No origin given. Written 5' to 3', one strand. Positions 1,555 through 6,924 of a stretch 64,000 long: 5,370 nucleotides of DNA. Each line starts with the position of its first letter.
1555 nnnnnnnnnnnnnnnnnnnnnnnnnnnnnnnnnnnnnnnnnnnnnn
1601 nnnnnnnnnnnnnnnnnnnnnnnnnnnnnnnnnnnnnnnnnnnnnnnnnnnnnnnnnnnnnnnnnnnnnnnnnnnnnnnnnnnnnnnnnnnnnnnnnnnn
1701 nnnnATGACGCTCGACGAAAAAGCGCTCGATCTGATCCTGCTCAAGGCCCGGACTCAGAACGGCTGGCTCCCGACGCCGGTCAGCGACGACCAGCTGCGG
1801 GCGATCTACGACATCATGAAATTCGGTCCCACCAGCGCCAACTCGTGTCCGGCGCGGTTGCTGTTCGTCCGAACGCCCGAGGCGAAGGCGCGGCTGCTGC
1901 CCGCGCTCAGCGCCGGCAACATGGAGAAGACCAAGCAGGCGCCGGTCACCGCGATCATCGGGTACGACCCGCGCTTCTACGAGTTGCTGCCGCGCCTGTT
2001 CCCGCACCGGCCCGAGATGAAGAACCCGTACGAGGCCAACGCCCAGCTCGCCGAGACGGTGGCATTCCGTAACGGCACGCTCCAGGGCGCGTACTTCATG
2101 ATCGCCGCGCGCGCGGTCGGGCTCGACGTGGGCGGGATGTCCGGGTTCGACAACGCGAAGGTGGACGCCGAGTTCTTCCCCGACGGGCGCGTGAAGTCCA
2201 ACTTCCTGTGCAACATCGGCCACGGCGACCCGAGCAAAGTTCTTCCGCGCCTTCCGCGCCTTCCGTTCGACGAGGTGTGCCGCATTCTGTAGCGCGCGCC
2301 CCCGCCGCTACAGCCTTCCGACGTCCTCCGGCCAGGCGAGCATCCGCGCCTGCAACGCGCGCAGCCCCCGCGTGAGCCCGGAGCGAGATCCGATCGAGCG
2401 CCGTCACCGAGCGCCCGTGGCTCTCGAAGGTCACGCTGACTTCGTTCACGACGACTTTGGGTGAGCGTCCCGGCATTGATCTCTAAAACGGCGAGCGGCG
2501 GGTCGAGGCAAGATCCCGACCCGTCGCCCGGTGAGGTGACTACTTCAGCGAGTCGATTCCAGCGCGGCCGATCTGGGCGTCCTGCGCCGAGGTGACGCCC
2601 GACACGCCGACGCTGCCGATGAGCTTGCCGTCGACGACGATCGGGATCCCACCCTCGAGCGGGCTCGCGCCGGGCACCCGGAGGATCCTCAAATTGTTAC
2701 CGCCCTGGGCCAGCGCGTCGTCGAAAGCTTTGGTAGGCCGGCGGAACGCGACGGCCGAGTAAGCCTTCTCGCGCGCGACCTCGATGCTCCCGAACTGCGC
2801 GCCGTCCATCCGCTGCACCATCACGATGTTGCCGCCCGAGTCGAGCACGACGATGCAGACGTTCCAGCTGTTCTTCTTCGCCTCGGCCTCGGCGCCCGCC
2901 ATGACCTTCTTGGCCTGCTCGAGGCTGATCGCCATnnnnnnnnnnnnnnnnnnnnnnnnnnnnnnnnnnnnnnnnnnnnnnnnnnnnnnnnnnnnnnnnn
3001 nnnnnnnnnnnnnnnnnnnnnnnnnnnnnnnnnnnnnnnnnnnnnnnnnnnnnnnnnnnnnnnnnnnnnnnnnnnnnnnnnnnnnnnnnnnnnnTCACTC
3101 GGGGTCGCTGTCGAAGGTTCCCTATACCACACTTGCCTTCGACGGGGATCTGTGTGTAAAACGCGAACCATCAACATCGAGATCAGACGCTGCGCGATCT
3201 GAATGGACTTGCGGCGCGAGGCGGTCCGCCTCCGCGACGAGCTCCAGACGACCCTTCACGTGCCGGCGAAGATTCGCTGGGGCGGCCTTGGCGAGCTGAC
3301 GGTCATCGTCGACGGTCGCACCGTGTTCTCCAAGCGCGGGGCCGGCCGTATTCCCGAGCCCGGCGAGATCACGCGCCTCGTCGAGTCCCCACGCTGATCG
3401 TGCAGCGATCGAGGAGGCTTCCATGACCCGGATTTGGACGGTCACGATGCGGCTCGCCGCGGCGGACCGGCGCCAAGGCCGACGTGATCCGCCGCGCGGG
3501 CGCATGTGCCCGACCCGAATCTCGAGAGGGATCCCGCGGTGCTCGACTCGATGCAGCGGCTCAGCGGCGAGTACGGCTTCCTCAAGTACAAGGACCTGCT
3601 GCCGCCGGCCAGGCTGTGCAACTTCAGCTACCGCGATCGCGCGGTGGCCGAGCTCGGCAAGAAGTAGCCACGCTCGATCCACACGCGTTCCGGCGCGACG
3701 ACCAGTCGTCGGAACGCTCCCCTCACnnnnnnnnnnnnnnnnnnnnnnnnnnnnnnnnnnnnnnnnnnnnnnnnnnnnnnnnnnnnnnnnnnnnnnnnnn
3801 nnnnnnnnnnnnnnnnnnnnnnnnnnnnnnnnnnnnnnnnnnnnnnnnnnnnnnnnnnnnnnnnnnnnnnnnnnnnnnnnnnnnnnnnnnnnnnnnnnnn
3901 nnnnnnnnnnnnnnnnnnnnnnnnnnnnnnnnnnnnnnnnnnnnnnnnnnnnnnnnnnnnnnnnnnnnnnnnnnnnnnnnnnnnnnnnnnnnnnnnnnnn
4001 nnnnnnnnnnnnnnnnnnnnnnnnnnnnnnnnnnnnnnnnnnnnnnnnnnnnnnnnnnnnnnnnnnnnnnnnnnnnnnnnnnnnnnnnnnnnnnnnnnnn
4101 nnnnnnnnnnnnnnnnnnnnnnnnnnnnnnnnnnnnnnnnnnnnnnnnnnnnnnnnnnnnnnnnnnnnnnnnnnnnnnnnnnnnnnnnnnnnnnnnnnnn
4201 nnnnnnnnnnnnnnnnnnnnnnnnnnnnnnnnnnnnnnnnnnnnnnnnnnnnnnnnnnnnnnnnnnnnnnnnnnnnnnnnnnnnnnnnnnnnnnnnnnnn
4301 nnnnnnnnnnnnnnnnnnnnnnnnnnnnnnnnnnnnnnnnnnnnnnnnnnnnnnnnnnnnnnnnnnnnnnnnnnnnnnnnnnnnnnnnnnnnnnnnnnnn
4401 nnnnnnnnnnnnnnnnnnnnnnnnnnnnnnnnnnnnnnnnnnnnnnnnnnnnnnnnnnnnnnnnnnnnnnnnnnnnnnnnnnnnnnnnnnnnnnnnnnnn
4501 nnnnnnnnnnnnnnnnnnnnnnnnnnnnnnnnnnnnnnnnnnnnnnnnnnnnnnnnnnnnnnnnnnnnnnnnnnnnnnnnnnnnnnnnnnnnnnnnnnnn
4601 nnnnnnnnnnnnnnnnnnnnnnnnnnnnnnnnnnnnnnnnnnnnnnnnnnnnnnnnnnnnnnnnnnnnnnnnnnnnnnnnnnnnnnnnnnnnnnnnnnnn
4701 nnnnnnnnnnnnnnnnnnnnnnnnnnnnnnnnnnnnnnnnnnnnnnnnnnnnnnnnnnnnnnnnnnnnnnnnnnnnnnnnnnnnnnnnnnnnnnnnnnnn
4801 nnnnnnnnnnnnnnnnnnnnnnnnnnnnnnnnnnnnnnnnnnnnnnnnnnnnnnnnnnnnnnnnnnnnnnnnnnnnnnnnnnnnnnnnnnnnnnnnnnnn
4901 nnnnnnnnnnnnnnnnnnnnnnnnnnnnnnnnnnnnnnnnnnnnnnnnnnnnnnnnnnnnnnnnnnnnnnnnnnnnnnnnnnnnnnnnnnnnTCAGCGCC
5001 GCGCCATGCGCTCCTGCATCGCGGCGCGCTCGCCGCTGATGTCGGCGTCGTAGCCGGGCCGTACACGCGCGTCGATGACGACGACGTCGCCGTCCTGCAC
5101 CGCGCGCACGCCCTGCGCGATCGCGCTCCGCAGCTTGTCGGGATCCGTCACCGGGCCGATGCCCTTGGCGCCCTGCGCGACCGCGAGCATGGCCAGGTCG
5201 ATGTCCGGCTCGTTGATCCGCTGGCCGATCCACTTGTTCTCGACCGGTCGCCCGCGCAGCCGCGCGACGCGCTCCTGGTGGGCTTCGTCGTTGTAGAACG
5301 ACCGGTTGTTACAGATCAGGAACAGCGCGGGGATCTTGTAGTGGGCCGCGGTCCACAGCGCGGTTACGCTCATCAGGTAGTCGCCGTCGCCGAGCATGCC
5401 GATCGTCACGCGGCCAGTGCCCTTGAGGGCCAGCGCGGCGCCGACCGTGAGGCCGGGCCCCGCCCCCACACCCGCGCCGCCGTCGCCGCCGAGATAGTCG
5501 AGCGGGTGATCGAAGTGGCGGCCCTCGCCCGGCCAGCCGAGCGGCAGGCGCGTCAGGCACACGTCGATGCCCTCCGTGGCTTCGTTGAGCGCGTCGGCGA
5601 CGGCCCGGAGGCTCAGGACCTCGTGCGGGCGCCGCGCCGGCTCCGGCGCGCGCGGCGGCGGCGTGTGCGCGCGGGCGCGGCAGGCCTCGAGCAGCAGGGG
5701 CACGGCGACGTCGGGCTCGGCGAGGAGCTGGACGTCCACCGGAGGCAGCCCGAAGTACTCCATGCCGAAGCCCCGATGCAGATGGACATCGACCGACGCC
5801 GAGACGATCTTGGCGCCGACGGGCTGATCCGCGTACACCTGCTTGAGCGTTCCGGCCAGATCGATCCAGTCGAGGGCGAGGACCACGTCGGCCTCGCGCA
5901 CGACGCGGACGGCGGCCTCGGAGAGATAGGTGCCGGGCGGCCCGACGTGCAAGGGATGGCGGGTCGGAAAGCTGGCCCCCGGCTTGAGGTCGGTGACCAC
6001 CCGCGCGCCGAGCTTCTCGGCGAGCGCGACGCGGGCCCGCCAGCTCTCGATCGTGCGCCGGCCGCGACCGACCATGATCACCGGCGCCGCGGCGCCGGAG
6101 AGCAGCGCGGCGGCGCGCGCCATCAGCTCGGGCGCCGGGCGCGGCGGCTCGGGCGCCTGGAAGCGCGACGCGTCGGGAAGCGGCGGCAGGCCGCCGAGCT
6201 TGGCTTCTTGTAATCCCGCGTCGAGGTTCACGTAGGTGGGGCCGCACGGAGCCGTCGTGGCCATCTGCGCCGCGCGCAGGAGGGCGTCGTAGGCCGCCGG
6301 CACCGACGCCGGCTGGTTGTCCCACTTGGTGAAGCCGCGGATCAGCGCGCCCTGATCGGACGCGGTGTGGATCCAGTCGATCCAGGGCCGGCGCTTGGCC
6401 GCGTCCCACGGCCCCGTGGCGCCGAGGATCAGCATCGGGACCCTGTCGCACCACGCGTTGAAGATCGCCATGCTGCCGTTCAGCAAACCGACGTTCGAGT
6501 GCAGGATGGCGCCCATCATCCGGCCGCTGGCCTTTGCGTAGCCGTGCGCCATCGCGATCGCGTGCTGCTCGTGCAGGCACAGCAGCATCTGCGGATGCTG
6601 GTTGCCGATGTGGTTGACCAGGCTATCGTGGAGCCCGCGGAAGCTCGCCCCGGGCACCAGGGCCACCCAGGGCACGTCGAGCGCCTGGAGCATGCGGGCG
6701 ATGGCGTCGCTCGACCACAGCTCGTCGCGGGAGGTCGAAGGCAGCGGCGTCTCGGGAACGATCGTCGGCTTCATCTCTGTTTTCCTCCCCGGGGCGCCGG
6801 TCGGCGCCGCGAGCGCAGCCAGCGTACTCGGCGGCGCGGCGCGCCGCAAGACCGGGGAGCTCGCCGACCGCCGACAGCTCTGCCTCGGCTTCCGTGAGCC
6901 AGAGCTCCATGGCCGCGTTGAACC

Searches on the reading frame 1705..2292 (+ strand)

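Call 57: search_protein_families(library=pfam, proteins=[window:1705-2292:+], max_evalue=0.0001)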
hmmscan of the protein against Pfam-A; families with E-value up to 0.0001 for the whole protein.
window:1705-2292:+ (195 aa): 1 family
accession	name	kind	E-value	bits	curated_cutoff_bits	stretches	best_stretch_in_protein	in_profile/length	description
PF00881.29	Nitroreductase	-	1.4e-08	35.6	23.5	1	22-156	11-151/167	Nitroreductase family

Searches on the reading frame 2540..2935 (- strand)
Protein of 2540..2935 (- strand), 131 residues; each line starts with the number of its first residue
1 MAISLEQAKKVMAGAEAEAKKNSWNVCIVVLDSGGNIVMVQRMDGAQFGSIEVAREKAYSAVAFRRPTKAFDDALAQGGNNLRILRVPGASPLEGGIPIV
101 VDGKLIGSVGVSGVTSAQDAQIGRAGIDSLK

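Call 57: search_protein_families(library=pfam, proteins=[window:2540-2935:-], max_evalue=0.0001)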
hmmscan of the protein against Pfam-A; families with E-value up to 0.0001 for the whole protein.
window:2540-2935:- (131 aa): 1 family
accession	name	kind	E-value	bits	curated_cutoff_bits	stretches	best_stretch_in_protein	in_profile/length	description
PF03928.20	HbpS-like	-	8.4e-37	126.5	25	1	3-127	1-127/128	Haem degrading protein HbpS-like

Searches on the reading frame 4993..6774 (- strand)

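Call 57: search_protein_families(library=pfam, proteins=[window:4993-6774:-], max_evalue=0.0001)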
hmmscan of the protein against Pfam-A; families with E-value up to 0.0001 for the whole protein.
window:4993-6774:- (593 aa): 3 families
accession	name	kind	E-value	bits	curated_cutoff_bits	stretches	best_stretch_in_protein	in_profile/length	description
PF02776.23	TPP_enzyme_N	-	8.7e-19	67.9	26.8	1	22-127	4-106/119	Thiamine pyrophosphate enzyme, N-terminal TPP binding domain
PF02775.26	TPP_enzyme_C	-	1.4e-16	61.1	21.9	1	420-568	14-150/151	Thiamine pyrophosphate enzyme, C-terminal TPP binding domain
PF00205.28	TPP_enzyme_M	-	9e-16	58.3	30.4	1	219-301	2-84/137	Thiamine pyrophosphate enzyme, central domain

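Call 59: search_protein_families(library=ncbifam, proteins=[window:4993-6774:-], max_evalue=0.00001)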
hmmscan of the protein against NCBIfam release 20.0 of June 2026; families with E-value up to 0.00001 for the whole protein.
window:4993-6774:- (593 aa): 47 families (the best 25 are shown)
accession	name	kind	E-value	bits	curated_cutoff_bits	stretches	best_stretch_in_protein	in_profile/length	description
NF006203.0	PRK08327.1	equivalog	2e-61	208.2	456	2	21-303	11-290/571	thiamine pyrophosphate-requiring protein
NF005485.1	PRK07092.1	equivalog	1.3e-44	152.9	493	1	63-571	40-518/523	benzoylformate decarboxylase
NF006122.0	PRK08266.1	subfamily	1.2e-36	126.3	571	2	21-302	6-271/543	hypothetical protein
TIGR03457.1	sulphoacet_xsc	equivalog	1.9e-36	125.6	676.4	2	62-329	41-299/579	sulfoacetaldehyde acetyltransferase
NF005713.0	PRK07525.1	subfamily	8e-36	123.6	620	1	22-329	9-303/592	sulfoacetaldehyde acetyltransferase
NF005712.0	PRK07524.1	subfamily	3.5e-32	111.6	500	1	25-331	9-300/536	5-guanidino-2-oxopentanoate decarboxylase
NF006052.0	PRK08199.1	subfamily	1.7e-31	109.2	539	2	22-301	11-277/559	thiamine pyrophosphate protein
NF004807.0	PRK06154.1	equivalog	2.9e-30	105.5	607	2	21-302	22-288/565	thiamine pyrophosphate-requiring protein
TIGR00118.1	acolac_lg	equivalog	1.5e-28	99.6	538.35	2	22-301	4-273/557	biosynthetic-type acetolactate synthase large subunit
NF004710.0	PRK06048.1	equivalog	2.8e-27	95.4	976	1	17-301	6-280/561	acetolactate synthase large subunit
NF005860.0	PRK07789.1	equivalog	9.9e-25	86.9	881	1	16-302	31-308/615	acetolactate synthase large subunit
NF004919.0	PRK06276.1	equivalog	5.9e-24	84.3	866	1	22-301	4-276/582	acetolactate synthase large subunit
NF005760.0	PRK07586.1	equivalog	6.2e-23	81.5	363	2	357-557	307-503/514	acetolactate synthase large subunit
NF005039.0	PRK06456.1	equivalog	3.4e-22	78.6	868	1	37-300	20-279/572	acetolactate synthase large subunit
NF006378.0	PRK08617.1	equivalog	4.4e-22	78.1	510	1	19-301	8-278/556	acetolactate synthase AlsS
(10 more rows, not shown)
